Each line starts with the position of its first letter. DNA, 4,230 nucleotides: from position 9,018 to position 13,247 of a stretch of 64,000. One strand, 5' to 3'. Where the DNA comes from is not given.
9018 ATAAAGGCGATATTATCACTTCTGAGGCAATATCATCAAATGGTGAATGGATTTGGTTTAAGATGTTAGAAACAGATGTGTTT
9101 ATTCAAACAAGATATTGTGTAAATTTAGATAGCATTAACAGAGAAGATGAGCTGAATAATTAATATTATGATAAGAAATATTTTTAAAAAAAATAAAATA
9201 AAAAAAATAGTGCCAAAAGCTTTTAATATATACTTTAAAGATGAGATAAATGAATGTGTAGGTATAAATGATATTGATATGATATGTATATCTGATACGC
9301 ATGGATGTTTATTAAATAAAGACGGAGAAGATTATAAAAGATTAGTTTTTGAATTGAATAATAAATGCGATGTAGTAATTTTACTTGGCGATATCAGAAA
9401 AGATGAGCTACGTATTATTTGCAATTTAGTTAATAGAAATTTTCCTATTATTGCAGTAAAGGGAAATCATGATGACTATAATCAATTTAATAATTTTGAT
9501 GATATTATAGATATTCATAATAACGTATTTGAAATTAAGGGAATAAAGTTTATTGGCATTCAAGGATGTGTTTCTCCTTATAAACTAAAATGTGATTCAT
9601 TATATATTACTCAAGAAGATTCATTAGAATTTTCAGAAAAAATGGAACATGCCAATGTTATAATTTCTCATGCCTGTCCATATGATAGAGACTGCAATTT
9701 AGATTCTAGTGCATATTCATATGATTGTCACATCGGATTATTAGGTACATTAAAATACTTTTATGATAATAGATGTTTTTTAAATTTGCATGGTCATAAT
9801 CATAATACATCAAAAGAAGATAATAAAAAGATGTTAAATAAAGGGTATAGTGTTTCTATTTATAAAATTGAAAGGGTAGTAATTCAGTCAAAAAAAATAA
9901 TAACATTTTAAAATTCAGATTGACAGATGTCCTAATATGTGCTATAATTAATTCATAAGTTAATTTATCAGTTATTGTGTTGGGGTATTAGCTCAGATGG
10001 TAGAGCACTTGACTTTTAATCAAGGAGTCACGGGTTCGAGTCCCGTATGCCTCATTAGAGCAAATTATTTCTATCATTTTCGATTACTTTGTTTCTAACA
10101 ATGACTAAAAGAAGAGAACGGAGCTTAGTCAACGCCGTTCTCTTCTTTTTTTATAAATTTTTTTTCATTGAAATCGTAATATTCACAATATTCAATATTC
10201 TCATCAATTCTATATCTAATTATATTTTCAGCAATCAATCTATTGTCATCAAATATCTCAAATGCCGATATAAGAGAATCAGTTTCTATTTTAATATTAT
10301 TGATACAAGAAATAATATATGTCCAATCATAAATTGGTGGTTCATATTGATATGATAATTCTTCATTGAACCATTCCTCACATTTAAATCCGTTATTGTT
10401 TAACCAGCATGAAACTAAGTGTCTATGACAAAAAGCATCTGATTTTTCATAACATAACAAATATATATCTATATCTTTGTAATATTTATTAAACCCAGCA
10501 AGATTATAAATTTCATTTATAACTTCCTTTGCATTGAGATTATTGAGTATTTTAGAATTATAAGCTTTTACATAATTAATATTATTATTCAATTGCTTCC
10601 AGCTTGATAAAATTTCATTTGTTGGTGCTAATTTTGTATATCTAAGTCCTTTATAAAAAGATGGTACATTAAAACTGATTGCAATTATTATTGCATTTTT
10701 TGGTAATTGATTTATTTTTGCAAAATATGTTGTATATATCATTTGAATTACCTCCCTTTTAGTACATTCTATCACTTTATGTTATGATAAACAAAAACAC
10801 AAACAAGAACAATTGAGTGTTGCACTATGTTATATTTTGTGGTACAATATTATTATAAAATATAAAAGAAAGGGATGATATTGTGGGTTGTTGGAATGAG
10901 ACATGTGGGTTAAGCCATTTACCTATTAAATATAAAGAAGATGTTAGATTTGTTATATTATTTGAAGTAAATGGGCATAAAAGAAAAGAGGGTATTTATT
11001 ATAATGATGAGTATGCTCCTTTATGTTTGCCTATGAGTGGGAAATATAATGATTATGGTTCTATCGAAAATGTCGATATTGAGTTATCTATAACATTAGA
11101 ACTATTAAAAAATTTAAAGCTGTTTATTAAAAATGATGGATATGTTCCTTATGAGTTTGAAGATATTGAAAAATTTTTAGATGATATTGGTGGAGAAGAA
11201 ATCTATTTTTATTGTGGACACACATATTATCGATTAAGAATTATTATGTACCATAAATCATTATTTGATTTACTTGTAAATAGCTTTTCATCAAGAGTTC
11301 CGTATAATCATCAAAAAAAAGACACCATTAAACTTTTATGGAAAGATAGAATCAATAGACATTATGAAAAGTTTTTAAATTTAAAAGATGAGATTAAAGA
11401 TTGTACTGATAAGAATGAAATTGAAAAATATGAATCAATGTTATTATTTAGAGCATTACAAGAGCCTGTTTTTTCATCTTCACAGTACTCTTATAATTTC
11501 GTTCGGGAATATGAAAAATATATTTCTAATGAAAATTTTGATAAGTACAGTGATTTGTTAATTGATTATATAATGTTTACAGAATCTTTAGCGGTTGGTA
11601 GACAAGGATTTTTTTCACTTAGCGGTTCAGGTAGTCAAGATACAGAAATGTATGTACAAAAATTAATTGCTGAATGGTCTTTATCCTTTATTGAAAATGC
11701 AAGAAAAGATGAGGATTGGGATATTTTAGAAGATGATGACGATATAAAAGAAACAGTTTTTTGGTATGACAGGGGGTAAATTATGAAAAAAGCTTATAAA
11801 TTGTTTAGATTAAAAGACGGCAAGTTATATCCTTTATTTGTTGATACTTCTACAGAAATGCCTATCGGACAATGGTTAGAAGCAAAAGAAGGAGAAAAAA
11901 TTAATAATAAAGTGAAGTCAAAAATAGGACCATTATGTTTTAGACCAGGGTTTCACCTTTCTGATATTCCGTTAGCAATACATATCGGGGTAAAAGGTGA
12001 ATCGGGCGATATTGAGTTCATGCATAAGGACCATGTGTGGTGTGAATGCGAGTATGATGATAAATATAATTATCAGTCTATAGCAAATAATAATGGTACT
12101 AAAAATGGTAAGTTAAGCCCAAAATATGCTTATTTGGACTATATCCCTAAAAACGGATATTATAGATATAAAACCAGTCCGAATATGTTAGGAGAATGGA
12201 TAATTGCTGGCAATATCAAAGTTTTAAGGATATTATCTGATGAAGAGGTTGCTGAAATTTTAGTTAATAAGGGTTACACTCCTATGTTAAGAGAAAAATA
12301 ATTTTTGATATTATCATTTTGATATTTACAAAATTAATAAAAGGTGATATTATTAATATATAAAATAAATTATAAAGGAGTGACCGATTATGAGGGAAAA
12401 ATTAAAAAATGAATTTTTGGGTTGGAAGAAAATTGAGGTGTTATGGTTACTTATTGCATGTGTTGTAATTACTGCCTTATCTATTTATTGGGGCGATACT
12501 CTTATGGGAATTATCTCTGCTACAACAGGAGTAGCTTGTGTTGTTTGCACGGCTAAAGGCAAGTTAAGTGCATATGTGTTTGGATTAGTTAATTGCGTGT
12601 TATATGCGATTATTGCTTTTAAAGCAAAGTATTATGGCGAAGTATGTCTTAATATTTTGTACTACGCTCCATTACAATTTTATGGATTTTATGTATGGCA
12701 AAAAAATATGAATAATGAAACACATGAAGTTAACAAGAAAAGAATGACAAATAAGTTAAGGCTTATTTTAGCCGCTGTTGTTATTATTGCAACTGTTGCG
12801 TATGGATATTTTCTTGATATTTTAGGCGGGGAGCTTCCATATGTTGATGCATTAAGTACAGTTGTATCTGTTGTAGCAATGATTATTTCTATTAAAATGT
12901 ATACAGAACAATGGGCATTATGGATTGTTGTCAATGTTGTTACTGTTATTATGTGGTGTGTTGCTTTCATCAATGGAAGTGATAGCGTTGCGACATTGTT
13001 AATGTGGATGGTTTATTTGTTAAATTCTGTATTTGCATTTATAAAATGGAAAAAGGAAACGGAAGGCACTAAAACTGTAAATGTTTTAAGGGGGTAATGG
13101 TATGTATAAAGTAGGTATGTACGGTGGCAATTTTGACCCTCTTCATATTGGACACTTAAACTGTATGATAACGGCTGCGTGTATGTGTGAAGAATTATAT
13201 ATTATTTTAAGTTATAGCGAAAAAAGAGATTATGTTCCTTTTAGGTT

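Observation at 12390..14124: Phage-borne PnuC plus NadR (NMNAT/NR kinase) NAD+ salvage pair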

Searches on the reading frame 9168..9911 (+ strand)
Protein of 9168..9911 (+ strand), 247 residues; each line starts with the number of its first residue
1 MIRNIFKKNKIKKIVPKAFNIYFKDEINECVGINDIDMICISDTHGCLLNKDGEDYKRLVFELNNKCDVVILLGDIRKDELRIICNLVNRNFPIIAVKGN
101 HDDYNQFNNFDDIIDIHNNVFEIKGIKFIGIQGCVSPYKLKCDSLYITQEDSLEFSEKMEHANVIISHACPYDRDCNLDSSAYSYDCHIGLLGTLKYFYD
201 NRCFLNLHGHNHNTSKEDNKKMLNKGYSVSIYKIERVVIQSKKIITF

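Call 3: search_protein_families(library=pfam, proteins=[window:9168-9911:+], max_evalue=0.01)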
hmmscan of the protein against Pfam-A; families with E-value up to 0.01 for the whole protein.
window:9168-9911:+ (247 aa): 2 families
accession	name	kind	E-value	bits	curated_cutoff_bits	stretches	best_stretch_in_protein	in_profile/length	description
PF12850.12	Metallophos_2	-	4.3e-09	37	27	1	38-142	3-96/154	Calcineurin-like phosphoesterase superfamily domain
PF00149.33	Metallophos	-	2.1e-06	28.7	21.5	1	39-212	4-189/191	Calcineurin-like phosphoesterase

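Call 5: search_protein_families(library=phrogs, proteins=[window:9168-9911:+], max_evalue=0.001)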
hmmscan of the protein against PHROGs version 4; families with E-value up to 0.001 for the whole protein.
window:9168-9911:+ (247 aa): 2 families
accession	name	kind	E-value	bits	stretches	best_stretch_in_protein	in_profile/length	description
phrog_1649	-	other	3.2e-10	40.1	1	38-214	38-254/308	metallo-phosphoesterase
phrog_547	-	other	9.3e-09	35.7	1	65-230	71-185/245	phosphoesterase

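Call 68: search_protein_families(library=padloc, proteins=[window:9168-9911:+], max_evalue=0.001)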
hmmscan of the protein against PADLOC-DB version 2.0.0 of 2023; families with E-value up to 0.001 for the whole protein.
window:9168-9911:+ (247 aa): 1 family
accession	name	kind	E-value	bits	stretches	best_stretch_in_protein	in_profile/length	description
PDLC04908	PDC-S10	-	1.1e-07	29.4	1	34-220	8-190/223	-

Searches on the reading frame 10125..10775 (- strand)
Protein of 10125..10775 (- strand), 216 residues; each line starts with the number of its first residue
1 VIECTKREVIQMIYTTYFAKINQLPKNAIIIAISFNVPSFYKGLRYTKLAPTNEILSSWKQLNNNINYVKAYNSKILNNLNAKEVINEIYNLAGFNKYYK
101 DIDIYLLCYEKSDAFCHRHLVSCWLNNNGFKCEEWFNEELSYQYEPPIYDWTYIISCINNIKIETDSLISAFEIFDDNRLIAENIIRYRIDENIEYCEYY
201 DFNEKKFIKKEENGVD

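Call 3: search_protein_families(library=pfam, proteins=[window:10125-10775:-], max_evalue=0.01)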
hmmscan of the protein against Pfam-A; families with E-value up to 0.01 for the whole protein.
window:10125-10775:- (216 aa): 2 families
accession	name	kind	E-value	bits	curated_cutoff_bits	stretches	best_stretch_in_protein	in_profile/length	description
PF22751.1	DUF488-N3a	-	1.2e-08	35.7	27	1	45-128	38-117/118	Active DUF488-N3 subclade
PF04343.18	DUF488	-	0.002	19.2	22.2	1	47-125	51-121/121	Domain of unknown function DUF488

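Call 5: search_protein_families(library=phrogs, proteins=[window:10125-10775:-], max_evalue=0.001)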
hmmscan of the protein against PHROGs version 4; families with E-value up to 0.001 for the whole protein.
window:10125-10775:- (216 aa): 2 families
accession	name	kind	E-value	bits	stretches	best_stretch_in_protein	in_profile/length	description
phrog_2450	-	unknown function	2.4e-23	84.2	1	12-134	39-159/346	-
phrog_22076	-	unknown function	0.00054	21.2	0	100-144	40-80/83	-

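Call 68: search_protein_families(library=padloc, proteins=[window:10125-10775:-], max_evalue=0.001)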
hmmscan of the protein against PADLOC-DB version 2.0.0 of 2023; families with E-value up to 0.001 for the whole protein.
window:10125-10775:- (216 aa): 2 families
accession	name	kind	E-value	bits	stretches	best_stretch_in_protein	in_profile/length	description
PDLC04658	PDC-M45C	-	4.1e-07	27.9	1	46-128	63-135/145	-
PDLC04505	PDC-M19A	-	0.00041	17.9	1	69-128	232-284/294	-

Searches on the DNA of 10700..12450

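Call 34: search_rna_families(source=window, start=10700, end=12450, threshold=evalue, max_evalue=5)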
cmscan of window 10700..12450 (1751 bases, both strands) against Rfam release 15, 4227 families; matches with E-value up to 5: 2.
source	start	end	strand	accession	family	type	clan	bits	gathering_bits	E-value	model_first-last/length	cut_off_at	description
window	11880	11940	+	RF00150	SNORD42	Gene; snRNA; snoRNA; CD-box;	-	21.7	39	2.2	1-68/68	no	Small nucleolar RNA SNORD42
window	11729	11761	+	RF00323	snoR79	Gene; snRNA; snoRNA; CD-box;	-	16.9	80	4.6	1-65/65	no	Small nucleolar RNA R79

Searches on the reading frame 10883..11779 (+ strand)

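Call 3: search_protein_families(library=pfam, proteins=[window:10883-11779:+], max_evalue=0.01)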
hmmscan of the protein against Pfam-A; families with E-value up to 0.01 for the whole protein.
window:10883-11779:+ (298 aa): 0 families

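Call 4: search_protein_families(library=ncbifam, proteins=[window:10883-11779:+], max_evalue=0.01)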
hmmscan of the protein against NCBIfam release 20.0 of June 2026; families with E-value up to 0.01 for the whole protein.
window:10883-11779:+ (298 aa): 0 families

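Call 5: search_protein_families(library=phrogs, proteins=[window:10883-11779:+], max_evalue=0.001)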
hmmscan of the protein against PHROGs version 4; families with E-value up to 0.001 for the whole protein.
window:10883-11779:+ (298 aa): 1 family
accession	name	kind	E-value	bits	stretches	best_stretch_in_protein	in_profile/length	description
phrog_5960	-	unknown function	4.3e-10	40.6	1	1-176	1-199/406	-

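Call 68: search_protein_families(library=padloc, proteins=[window:10883-11779:+], max_evalue=0.001)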
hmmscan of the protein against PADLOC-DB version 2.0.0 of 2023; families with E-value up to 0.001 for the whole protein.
window:10883-11779:+ (298 aa): 0 families

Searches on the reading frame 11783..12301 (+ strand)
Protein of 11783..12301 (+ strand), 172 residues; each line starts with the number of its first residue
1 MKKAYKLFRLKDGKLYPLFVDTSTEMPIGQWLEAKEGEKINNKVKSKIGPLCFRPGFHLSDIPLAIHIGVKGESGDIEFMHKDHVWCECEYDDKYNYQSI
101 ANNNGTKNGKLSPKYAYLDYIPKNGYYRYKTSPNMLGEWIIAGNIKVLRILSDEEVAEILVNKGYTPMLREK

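Call 3: search_protein_families(library=pfam, proteins=[window:11783-12301:+], max_evalue=0.01)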
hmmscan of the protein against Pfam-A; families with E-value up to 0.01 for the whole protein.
window:11783-12301:+ (172 aa): 0 families

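Call 4: search_protein_families(library=ncbifam, proteins=[window:11783-12301:+], max_evalue=0.01)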
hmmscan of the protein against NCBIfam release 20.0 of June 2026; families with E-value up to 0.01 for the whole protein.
window:11783-12301:+ (172 aa): 0 families

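Call 5: search_protein_families(library=phrogs, proteins=[window:11783-12301:+], max_evalue=0.001)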
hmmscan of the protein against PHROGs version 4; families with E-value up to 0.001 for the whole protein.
window:11783-12301:+ (172 aa): 2 families
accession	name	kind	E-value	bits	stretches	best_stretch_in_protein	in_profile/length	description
phrog_30118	-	unknown function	1.9e-61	207.9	1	3-160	8-171/194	-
phrog_12224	-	unknown function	5.2e-07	30.7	1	4-101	7-90/110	-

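Call 68: search_protein_families(library=padloc, proteins=[window:11783-12301:+], max_evalue=0.001)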
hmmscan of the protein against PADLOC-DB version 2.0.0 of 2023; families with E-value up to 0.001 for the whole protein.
window:11783-12301:+ (172 aa): 0 families

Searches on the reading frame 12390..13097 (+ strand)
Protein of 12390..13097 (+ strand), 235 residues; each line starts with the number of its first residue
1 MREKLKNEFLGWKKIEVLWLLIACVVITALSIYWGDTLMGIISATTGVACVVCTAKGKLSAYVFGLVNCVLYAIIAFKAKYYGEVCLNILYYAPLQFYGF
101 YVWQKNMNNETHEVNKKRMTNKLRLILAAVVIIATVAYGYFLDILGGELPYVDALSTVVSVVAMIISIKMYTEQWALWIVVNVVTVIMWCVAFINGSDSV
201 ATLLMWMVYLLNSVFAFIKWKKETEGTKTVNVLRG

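Call 3: search_protein_families(library=pfam, proteins=[window:12390-13097:+], max_evalue=0.01)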
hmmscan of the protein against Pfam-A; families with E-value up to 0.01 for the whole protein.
window:12390-13097:+ (235 aa): 1 family
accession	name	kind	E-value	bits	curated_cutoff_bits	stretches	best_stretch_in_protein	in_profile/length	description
PF04973.17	NMN_transporter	-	1.5e-47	162.3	27.3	1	38-222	2-175/175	Nicotinamide mononucleotide transporter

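Call 4: search_protein_families(library=ncbifam, proteins=[window:12390-13097:+], max_evalue=0.01)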
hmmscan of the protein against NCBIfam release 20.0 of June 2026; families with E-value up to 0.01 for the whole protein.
window:12390-13097:+ (235 aa): 2 families
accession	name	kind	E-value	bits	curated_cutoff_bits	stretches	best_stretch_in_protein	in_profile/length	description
TIGR01528.1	NMN_trans_PnuC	equivalog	1.6e-42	145.6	42.45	1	38-223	3-184/187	nicotinamide riboside transporter PnuC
NF011926.0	PRK15397.1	subfamily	3e-20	73.1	335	2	41-144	27-129/239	nicotinamide riboside transporter PnuC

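Call 5: search_protein_families(library=phrogs, proteins=[window:12390-13097:+], max_evalue=0.001)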
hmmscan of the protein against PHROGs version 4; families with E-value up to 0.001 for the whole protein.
window:12390-13097:+ (235 aa): 2 families
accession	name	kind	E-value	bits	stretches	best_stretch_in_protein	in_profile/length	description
phrog_1880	-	moron, auxiliary metabolic gene and host takeover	4.6e-64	217.2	1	4-225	9-231/235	PnuC-like nicotinamide mononucleotide transport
phrog_2421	-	unknown function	0.00097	20.4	1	37-116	4-82/84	-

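Call 27: search_solved_structures(query=window:12390-13094:+, show_alignments=2, max_evalue=0.001)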
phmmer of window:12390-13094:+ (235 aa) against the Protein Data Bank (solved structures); distinct sequences matched with E-value up to 0.001: 1.
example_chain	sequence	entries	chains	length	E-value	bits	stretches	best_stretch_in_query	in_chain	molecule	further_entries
4qtn_A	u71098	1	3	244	1.2e-50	175.5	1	8-222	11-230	Nicotinamide riboside transporter PnuC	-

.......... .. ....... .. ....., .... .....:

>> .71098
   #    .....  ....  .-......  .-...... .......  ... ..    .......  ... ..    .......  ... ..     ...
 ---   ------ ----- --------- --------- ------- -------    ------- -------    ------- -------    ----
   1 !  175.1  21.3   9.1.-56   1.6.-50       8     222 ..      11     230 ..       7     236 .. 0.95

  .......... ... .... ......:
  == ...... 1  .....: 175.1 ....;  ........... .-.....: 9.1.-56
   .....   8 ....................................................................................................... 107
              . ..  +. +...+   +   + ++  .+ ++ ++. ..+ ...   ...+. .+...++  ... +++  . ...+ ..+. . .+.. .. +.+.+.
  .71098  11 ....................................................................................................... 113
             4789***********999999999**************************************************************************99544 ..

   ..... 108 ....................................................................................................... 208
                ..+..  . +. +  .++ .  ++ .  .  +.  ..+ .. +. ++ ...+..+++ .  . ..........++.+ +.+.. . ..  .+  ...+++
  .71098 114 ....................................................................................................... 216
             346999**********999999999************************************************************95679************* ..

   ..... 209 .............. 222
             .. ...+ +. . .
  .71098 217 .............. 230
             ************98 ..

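Call 68: search_protein_families(library=padloc, proteins=[window:12390-13097:+], max_evalue=0.001)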
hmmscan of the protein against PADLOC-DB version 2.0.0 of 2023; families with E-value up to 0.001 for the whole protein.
window:12390-13097:+ (235 aa): 0 families
